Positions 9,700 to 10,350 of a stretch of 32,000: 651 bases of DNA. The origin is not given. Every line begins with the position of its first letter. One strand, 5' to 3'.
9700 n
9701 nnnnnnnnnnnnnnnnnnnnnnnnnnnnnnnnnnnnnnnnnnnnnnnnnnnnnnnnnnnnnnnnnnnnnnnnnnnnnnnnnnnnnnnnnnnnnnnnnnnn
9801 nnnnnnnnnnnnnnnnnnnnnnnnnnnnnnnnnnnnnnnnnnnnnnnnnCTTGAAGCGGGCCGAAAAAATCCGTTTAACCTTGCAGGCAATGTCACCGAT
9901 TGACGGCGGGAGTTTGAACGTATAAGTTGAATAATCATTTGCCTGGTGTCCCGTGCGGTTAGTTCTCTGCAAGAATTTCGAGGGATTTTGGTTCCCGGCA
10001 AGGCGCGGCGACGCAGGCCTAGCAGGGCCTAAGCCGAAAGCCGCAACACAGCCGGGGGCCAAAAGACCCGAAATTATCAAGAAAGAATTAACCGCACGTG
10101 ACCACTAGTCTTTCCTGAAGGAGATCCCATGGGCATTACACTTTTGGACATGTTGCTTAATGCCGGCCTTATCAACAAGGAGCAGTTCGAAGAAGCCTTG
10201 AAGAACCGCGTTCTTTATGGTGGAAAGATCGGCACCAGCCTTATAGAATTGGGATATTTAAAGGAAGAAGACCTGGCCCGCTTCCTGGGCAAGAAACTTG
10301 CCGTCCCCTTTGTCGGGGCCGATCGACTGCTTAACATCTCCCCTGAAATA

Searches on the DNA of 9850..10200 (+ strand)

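Call 5: search_rna_families(source=window, start=9850, end=10200, threshold=evalue, max_evalue=10, show_alignments=3)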
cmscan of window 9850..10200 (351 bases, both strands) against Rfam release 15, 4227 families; matches with E-value up to 10: 2.
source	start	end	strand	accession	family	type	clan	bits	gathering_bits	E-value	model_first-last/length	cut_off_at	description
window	9859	9906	+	RF01787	drz-agam-1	Gene; ribozyme;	-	14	37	3.7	1-82/82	no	drz-agam-1 ribozyme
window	10004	10135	-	RF01877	MIAT_exon5_3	Gene; lncRNA;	-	12.1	90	0.071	260-382/382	no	Myocardial infarction associated transcript exon 5 conserved region 3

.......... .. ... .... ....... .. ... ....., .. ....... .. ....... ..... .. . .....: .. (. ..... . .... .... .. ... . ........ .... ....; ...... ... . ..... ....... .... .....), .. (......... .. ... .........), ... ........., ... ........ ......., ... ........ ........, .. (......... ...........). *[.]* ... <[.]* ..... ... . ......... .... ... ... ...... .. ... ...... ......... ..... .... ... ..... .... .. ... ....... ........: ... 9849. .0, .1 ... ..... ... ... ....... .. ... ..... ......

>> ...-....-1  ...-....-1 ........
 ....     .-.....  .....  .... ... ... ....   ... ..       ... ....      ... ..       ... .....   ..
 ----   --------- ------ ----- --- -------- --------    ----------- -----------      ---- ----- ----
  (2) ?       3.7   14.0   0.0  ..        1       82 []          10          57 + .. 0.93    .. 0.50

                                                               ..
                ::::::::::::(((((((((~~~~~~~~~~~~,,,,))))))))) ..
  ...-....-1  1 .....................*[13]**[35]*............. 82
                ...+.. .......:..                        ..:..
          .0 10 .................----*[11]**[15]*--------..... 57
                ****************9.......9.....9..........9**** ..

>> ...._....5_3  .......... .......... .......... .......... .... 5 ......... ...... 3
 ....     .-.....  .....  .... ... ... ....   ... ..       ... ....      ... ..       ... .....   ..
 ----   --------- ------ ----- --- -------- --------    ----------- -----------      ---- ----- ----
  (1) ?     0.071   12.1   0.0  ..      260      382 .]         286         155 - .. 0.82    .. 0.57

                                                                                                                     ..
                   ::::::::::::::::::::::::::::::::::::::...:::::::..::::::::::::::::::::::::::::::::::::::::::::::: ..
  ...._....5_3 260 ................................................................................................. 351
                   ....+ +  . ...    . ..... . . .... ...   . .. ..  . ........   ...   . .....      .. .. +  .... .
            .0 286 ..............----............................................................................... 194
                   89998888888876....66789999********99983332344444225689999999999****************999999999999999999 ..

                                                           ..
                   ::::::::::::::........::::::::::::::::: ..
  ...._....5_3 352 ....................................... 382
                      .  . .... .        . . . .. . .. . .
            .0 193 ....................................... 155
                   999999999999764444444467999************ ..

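Call 45: search_dna_similar(query=window:9940-10110:+, collection=plasmids, mode=distant, max_evalue=0.01, max_rows=15)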
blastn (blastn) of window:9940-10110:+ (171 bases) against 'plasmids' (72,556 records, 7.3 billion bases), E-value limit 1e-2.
No match.
